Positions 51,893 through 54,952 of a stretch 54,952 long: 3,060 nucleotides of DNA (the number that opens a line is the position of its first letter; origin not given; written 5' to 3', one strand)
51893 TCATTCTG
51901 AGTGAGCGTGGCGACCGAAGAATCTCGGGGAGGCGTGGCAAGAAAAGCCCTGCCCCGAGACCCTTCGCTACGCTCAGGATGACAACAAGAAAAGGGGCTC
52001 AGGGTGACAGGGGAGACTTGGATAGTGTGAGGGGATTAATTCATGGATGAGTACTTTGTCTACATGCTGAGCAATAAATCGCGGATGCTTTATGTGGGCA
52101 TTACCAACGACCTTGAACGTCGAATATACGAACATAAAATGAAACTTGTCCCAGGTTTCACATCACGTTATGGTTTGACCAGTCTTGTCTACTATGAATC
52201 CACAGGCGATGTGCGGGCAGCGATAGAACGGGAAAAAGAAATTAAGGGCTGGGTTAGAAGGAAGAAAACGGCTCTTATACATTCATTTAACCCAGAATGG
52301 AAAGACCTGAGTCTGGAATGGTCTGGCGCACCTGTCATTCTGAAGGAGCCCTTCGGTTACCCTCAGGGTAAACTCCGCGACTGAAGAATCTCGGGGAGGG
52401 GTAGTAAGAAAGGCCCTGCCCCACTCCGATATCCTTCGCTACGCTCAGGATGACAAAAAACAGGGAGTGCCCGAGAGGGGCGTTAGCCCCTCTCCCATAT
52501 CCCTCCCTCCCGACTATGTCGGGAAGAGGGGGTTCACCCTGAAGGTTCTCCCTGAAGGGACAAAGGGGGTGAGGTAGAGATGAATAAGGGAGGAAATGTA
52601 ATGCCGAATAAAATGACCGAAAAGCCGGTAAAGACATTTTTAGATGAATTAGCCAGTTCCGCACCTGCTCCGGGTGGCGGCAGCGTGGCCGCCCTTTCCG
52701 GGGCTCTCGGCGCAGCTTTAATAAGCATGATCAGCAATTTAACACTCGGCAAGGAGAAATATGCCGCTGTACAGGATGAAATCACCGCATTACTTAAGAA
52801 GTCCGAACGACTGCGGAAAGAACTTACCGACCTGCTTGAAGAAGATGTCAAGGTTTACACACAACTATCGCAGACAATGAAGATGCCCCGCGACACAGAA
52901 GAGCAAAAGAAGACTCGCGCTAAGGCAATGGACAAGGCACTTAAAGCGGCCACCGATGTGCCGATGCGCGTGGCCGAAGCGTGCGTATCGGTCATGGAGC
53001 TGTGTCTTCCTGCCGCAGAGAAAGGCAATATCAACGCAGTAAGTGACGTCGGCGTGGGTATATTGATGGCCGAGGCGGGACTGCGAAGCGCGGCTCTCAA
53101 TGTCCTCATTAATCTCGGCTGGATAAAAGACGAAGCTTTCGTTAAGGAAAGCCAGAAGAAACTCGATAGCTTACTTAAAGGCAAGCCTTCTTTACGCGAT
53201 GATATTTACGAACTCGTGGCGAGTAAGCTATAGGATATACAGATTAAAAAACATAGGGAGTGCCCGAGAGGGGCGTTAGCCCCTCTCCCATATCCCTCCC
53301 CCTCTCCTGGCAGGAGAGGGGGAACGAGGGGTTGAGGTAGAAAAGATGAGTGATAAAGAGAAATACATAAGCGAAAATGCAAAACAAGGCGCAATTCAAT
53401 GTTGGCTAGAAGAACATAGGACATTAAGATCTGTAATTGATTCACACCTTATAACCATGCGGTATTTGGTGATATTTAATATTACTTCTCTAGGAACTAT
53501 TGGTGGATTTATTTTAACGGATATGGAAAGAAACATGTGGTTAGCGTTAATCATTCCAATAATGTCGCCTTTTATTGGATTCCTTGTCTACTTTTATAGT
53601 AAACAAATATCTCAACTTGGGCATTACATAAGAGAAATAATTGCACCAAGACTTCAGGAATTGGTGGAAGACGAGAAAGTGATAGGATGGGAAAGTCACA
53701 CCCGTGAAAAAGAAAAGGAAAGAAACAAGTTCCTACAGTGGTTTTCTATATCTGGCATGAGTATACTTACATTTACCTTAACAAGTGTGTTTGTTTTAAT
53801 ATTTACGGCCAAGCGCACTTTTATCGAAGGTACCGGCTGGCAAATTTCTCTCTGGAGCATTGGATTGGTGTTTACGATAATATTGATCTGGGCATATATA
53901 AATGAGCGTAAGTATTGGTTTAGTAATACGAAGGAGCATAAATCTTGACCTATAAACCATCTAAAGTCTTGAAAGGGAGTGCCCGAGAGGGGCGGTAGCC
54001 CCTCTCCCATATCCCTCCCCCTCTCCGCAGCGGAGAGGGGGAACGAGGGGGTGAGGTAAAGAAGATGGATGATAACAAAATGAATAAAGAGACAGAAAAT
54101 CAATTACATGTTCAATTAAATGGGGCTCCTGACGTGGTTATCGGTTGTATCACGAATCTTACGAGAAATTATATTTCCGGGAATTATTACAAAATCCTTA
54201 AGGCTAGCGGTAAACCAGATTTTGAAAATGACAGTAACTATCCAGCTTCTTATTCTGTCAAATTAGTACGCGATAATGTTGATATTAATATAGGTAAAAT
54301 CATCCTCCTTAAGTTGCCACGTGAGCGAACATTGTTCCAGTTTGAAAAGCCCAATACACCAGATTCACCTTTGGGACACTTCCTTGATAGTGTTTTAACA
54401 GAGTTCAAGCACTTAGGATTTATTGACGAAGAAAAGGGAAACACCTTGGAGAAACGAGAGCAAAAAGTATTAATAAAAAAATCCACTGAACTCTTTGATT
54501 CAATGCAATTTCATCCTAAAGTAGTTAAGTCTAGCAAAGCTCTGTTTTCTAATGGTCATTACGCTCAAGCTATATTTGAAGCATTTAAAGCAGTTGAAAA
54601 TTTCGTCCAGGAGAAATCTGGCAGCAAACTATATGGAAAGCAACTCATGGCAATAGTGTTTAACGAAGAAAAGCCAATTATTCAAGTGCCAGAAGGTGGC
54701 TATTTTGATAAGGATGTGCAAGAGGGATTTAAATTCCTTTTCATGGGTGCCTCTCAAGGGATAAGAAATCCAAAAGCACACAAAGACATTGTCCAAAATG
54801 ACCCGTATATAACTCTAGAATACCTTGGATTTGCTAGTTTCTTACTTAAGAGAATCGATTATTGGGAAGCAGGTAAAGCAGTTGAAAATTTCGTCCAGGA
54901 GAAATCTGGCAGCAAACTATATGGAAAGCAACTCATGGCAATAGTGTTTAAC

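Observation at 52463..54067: Structured 90-117-bp repeat precedes three consecutive unrelated genes and supplies their SD and ATG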

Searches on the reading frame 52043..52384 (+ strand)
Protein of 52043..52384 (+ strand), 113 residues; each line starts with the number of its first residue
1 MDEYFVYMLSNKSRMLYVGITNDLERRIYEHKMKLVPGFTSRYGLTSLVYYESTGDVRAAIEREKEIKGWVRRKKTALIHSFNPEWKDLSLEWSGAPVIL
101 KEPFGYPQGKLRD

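Call 12: search_protein_families(library=pfam, proteins=[window:52043-52384:+], max_evalue=0.01)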
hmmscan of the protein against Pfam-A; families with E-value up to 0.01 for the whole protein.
window:52043-52384:+ (113 aa): 1 family
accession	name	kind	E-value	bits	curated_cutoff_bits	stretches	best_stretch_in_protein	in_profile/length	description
PF01541.30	GIY-YIG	-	5.6e-15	55.9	22.6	1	4-75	2-76/78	GIY-YIG catalytic domain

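Call 85: search_protein_families(library=padloc, proteins=[window:52043-52384:+], max_evalue=0.001)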
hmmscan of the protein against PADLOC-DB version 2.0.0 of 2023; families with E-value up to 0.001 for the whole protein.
window:52043-52384:+ (113 aa): 0 families

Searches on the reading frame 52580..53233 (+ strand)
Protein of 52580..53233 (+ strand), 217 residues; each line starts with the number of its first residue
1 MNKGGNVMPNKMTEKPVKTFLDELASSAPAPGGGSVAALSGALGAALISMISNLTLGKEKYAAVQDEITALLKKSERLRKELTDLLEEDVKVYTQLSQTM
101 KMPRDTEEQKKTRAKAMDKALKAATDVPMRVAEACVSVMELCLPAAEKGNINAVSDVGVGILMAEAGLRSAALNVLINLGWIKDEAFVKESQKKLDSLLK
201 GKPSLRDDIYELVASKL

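Call 12: search_protein_families(library=pfam, proteins=[window:52580-53233:+], max_evalue=0.01)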
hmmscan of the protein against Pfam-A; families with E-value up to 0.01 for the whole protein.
window:52580-53233:+ (217 aa): 1 family
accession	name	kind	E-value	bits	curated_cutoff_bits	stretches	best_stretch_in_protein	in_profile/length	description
PF04961.17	FTCD_C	-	3.9e-69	232.5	24.5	1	17-196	2-181/182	Formiminotransferase-cyclodeaminase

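Call 15: find_encoding_contigs(protein=window:52580-53233:+, flank=10000, max_places=10)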
Protein window:52580-53233:+ (217 aa): 1 contig read that carries it; 1 place shown.
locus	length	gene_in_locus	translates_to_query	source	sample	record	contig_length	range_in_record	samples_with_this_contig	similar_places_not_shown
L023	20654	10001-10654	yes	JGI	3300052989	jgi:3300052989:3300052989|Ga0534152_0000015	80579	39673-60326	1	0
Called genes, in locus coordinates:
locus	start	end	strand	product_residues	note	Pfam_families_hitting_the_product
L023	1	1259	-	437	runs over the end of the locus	PF03447:NAD_binding_3, PF00742:Homoserine_dh, PF22629:ACT_AHAS_ss (faint), PF01842:ACT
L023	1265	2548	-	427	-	PF13623:SurA_N_2, PF13624:SurA_N_3, PF00639:Rotamase (faint), PF13616:Rotamase_3 (faint)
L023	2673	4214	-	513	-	PF00890:FAD_binding_2, PF01266:DAO (faint), PF03486:HI0933_like (faint), PF07992:Pyr_redox_2 (faint), PF02910:Succ_DH_flav_C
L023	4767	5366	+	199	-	PF00156:Pribosyltran, PF14681:UPRTase (faint)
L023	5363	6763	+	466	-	PF02729:OTCace_N, PF00185:OTCace, PF02748:PyrI_C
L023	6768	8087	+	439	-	PF01979:Amidohydro_1, PF12890:DHOase, PF07969:Amidohydro_3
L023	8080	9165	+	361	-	PF00988:CPSase_sm_chain, PF00117:GATase, PF07722:Peptidase_C26 (faint)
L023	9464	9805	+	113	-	PF01541:GIY-YIG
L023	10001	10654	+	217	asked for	PF04961:FTCD_C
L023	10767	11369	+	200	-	-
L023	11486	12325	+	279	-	PF09509:Hypoth_Ymh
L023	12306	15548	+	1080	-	PF25596:CPSase_L_D1, PF02786:CPSase_L_D2, PF07478:Dala_Dala_lig_C (weak), PF02787:CPSase_L_D3, PF25596:CPSase_L_D1, PF02786:CPSase_L_D2, PF07478:Dala_Dala_lig_C (weak), PF02142:MGS, +4 more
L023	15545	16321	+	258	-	PF00175:NAD_binding_1 (weak), PF10418:DHODB_Fe-S_bind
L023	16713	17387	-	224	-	-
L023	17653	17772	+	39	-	PF06397:Desulfoferrod_N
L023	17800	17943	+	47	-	PF06397:Desulfoferrod_N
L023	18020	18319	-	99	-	PF01649:Ribosomal_S20p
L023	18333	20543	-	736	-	PF01966:HD, PF13328:HD_4, PF04607:RelA_SpoT, PF02824:TGS, PF19296:RelA_AH, PF28438:RelA_RIS, PF13291:ACT_4, PF22629:ACT_AHAS_ss (weak)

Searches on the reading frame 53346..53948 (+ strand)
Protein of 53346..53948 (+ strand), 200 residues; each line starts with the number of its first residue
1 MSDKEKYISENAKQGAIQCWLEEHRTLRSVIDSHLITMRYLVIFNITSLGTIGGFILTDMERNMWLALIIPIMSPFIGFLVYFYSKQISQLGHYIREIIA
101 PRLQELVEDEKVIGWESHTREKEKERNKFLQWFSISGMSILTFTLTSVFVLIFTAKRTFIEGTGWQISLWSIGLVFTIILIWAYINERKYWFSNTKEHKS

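Call 12: search_protein_families(library=pfam, proteins=[window:53346-53948:+], max_evalue=0.01)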
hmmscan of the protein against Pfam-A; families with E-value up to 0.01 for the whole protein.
window:53346-53948:+ (200 aa): 1 family
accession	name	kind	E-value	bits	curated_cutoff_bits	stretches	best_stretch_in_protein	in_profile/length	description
PF10326.15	7TM_GPCR_Str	-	0.00049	20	22.4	1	39-154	107-214/307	Serpentine type 7TM GPCR chemoreceptor Str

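Call 14: find_encoding_contigs(protein=window:53346-53948:+, flank=10000, max_places=10)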
Protein window:53346-53948:+ (200 aa): 1 contig read that carries it; 1 place shown.
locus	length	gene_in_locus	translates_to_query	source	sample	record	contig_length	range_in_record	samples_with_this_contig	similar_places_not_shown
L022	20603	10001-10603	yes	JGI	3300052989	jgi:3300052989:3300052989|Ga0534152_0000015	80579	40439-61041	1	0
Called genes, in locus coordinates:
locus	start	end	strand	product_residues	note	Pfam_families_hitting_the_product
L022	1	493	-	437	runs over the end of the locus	PF03447:NAD_binding_3, PF00742:Homoserine_dh, PF22629:ACT_AHAS_ss (faint), PF01842:ACT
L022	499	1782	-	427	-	PF13623:SurA_N_2, PF13624:SurA_N_3, PF00639:Rotamase (faint), PF13616:Rotamase_3 (faint)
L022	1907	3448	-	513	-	PF00890:FAD_binding_2, PF01266:DAO (faint), PF03486:HI0933_like (faint), PF07992:Pyr_redox_2 (faint), PF02910:Succ_DH_flav_C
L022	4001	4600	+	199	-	PF00156:Pribosyltran, PF14681:UPRTase (faint)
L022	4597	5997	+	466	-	PF02729:OTCace_N, PF00185:OTCace, PF02748:PyrI_C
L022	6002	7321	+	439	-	PF01979:Amidohydro_1, PF12890:DHOase, PF07969:Amidohydro_3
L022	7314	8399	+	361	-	PF00988:CPSase_sm_chain, PF00117:GATase, PF07722:Peptidase_C26 (faint)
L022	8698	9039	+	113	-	PF01541:GIY-YIG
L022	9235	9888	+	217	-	PF04961:FTCD_C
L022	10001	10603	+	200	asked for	-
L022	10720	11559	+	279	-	PF09509:Hypoth_Ymh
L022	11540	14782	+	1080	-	PF25596:CPSase_L_D1, PF02786:CPSase_L_D2, PF07478:Dala_Dala_lig_C (weak), PF02787:CPSase_L_D3, PF25596:CPSase_L_D1, PF02786:CPSase_L_D2, PF07478:Dala_Dala_lig_C (weak), PF02142:MGS, +4 more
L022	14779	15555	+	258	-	PF00175:NAD_binding_1 (weak), PF10418:DHODB_Fe-S_bind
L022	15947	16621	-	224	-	-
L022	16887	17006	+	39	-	PF06397:Desulfoferrod_N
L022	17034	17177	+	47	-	PF06397:Desulfoferrod_N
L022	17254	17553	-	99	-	PF01649:Ribosomal_S20p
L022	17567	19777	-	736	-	PF01966:HD, PF13328:HD_4, PF04607:RelA_SpoT, PF02824:TGS, PF19296:RelA_AH, PF28438:RelA_RIS, PF13291:ACT_4, PF22629:ACT_AHAS_ss (weak)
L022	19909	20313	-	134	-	-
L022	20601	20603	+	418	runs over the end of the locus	PF13393:tRNA-synt_His, PF00587:tRNA-synt_2b, PF03129:HGTP_anticodon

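Call 69: find_homologous_proteins(query=window:53346-53948:+, max_evalue=0.00001)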
Query window:53346-53948:+ (200 aa): 9 proteins with E <= 0.00001 among 96 candidates.
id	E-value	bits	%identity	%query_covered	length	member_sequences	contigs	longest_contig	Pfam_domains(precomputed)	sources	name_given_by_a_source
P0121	6.1e-128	443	100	100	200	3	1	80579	-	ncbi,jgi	jgi:hypothetical protein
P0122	1.2e-90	321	74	96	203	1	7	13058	PF10326.16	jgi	-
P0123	1.5e-85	304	71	97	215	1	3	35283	-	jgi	jgi:hypothetical protein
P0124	4.0e-81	290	69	91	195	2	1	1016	-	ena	-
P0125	7.1e-67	243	55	93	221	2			-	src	-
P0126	1.5e-66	242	60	90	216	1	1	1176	-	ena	-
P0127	1.5e-60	223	56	94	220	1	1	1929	-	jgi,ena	-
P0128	2.7e-57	212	55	92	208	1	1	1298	-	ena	-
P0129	1.4e-41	161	43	92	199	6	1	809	-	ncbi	-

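Call 70: find_homologous_proteins(query=L022:10720-11559:+, max_evalue=1e-20)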
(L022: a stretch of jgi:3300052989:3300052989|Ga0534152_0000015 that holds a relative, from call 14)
Query L022:10720-11559:+ (279 aa): 220 proteins with E <= 1e-20 among 536 candidates; the best 120 are listed.
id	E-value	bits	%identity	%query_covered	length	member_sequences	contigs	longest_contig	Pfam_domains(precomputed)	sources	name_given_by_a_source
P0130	2.3e-184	629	100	100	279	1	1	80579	PF09509.16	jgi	jgi:uncharacterized protein (TIGR02391 family)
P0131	3.7e-88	313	58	91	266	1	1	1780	PF09509.16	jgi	jgi:uncharacterized protein (TIGR02391 family)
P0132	6.5e-71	257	76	56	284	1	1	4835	PF09509.16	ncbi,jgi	-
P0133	2.6e-67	245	68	59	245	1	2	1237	PF09509.16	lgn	-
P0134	4.3e-67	244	69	59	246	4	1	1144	PF09509.16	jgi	-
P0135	4.8e-67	244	82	48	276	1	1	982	PF09509.16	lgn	-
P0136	1.3e-66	243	82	47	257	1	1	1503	PF09509.16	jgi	jgi:uncharacterized protein (TIGR02391 family)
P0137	4.5e-66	241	68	60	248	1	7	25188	PF09509.16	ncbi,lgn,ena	-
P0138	1.9e-65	239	56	85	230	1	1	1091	PF09509.16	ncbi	-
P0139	3.8e-65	238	57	74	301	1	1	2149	PF09509.16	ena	-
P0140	6.7e-65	237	71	54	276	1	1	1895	PF09509.16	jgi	-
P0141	7.2e-65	237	69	59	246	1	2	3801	PF09509.16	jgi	-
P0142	1.4e-64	236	73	53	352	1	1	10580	PF09509.16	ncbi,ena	-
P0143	8.2e-64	234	83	46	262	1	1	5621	PF09509.16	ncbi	-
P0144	8.3e-64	234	68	59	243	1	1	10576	PF09509.16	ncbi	-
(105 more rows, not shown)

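Call 71: find_encoding_contigs(protein=P0123, flank=6000, max_places=4)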
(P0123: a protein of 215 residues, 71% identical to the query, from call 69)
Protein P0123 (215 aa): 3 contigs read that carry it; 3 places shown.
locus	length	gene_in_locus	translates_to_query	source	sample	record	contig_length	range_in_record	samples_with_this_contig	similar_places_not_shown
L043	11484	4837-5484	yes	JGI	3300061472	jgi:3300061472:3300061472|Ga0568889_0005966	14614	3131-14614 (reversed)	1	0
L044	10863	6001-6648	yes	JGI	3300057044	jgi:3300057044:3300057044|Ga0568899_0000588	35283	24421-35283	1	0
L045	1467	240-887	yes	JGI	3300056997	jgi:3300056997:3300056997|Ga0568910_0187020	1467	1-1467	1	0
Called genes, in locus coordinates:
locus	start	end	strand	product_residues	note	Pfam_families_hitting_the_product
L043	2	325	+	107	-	?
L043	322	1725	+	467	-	PF02729:OTCace_N, PF00185:OTCace, PF02748:PyrI_C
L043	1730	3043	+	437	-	PF01979:Amidohydro_1, PF12890:DHOase, PF07969:Amidohydro_3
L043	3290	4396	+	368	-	PF00988:CPSase_sm_chain, PF00117:GATase, PF07722:Peptidase_C26 (faint)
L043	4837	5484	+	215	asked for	-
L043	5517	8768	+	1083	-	PF25596:CPSase_L_D1, PF02786:CPSase_L_D2, PF07478:Dala_Dala_lig_C (weak), PF02787:CPSase_L_D3, PF25596:CPSase_L_D1, PF02786:CPSase_L_D2, PF07478:Dala_Dala_lig_C (weak), PF02142:MGS, +4 more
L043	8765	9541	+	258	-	PF00175:NAD_binding_1 (weak), PF10418:DHODB_Fe-S_bind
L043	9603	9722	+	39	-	PF06397:Desulfoferrod_N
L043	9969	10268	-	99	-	PF01649:Ribosomal_S20p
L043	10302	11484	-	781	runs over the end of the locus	PF13328:HD_4, PF01966:HD, PF04607:RelA_SpoT, PF02824:TGS, PF19296:RelA_AH, PF28438:RelA_RIS, PF01842:ACT (weak), PF13291:ACT_4, +1 more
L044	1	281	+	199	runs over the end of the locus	PF00857:Isochorismatase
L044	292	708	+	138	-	PF12675:DUF3795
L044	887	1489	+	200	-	PF00156:Pribosyltran, PF14681:UPRTase (weak)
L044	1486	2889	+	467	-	PF02729:OTCace_N, PF00185:OTCace, PF02748:PyrI_C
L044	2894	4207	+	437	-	PF01979:Amidohydro_1, PF12890:DHOase, PF07969:Amidohydro_3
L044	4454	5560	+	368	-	PF00988:CPSase_sm_chain, PF00117:GATase, PF07722:Peptidase_C26 (faint)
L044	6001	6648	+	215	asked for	-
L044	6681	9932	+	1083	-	PF25596:CPSase_L_D1, PF02786:CPSase_L_D2, PF07478:Dala_Dala_lig_C (weak), PF02787:CPSase_L_D3, PF25596:CPSase_L_D1, PF02786:CPSase_L_D2, PF07478:Dala_Dala_lig_C (weak), PF02142:MGS, +4 more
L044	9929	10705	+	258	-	PF00175:NAD_binding_1 (weak), PF10418:DHODB_Fe-S_bind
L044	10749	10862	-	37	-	?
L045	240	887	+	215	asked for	-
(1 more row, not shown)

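Call 72: find_encoding_contigs(protein=P0122, flank=6000, max_places=8)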
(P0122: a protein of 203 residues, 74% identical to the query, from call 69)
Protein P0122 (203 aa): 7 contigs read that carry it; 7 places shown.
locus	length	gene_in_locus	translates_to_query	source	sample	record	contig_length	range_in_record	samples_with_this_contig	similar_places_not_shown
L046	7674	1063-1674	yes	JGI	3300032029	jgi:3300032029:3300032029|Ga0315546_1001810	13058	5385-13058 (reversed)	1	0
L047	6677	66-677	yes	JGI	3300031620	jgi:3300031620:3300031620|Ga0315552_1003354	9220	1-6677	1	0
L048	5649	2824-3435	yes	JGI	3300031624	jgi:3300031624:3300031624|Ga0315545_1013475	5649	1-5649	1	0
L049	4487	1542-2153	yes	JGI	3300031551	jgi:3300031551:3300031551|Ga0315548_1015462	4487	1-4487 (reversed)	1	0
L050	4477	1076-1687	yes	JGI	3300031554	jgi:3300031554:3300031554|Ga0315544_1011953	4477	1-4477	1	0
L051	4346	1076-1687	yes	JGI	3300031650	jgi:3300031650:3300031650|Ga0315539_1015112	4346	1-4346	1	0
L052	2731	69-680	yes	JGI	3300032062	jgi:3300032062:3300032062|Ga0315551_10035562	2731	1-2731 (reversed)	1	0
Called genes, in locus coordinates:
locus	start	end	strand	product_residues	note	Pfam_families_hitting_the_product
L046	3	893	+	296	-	?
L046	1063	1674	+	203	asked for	PF10326:7TM_GPCR_Str (weak)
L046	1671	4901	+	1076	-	PF25596:CPSase_L_D1, PF02786:CPSase_L_D2, PF07478:Dala_Dala_lig_C, PF02787:CPSase_L_D3, PF25596:CPSase_L_D1, PF02786:CPSase_L_D2, PF07478:Dala_Dala_lig_C, PF02142:MGS, +4 more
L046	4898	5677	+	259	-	PF10418:DHODB_Fe-S_bind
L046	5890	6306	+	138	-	PF01894:YjbQ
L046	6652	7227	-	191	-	PF01227:GTP_cyclohydroI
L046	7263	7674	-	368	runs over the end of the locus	PF07690:MFS_1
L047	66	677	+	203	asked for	PF10326:7TM_GPCR_Str (weak)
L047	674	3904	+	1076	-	PF25596:CPSase_L_D1, PF02786:CPSase_L_D2, PF07478:Dala_Dala_lig_C, PF02787:CPSase_L_D3, PF25596:CPSase_L_D1, PF02786:CPSase_L_D2, PF07478:Dala_Dala_lig_C, PF02142:MGS, +4 more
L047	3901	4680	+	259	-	PF10418:DHODB_Fe-S_bind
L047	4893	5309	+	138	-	PF01894:YjbQ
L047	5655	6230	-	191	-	PF01227:GTP_cyclohydroI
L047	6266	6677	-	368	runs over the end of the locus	PF07690:MFS_1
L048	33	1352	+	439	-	PF12890:DHOase, PF01979:Amidohydro_1, PF07969:Amidohydro_3 (weak)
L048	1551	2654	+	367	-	PF00988:CPSase_sm_chain, PF00117:GATase, PF07722:Peptidase_C26 (faint)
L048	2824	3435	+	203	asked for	PF10326:7TM_GPCR_Str (weak)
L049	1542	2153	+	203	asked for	PF10326:7TM_GPCR_Str (weak)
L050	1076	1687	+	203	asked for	PF10326:7TM_GPCR_Str (weak)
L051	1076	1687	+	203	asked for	PF10326:7TM_GPCR_Str (weak)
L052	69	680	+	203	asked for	PF10326:7TM_GPCR_Str (weak)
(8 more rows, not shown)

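Call 85: search_protein_families(library=padloc, proteins=[window:53346-53948:+, L022:10720-11559:+], max_evalue=0.001)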
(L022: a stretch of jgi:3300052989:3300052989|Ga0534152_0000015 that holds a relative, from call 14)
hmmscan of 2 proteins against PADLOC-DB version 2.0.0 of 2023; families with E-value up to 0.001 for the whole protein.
window:53346-53948:+ (200 aa): 0 families

L022:10720-11559:+ (279 aa): 2 families
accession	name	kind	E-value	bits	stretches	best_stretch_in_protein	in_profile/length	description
PDLC02412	Aga_HEPN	-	4.4e-14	50.3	1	137-265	242-377/382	Class II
PDLC03987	PD-Lambda-3_B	-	7.6e-09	33.3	1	144-241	137-235/270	-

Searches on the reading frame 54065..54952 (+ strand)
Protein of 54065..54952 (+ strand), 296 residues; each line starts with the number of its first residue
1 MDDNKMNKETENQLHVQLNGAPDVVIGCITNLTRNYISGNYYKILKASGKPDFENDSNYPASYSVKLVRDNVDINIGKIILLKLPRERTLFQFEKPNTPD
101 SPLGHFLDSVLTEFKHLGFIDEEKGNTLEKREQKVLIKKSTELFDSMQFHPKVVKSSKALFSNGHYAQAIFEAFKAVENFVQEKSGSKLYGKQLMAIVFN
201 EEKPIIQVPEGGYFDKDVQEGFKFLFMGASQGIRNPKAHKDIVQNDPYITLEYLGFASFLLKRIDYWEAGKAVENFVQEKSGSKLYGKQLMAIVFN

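Call 12: search_protein_families(library=pfam, proteins=[window:54065-54952:+], max_evalue=0.01)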
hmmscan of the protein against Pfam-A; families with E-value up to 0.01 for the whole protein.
window:54065-54952:+ (296 aa): 1 family
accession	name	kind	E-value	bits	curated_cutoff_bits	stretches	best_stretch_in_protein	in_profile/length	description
PF09509.15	Hypoth_Ymh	-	3.6e-30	104.7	25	1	148-264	2-119/119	Protein of unknown function (Hypoth_ymh)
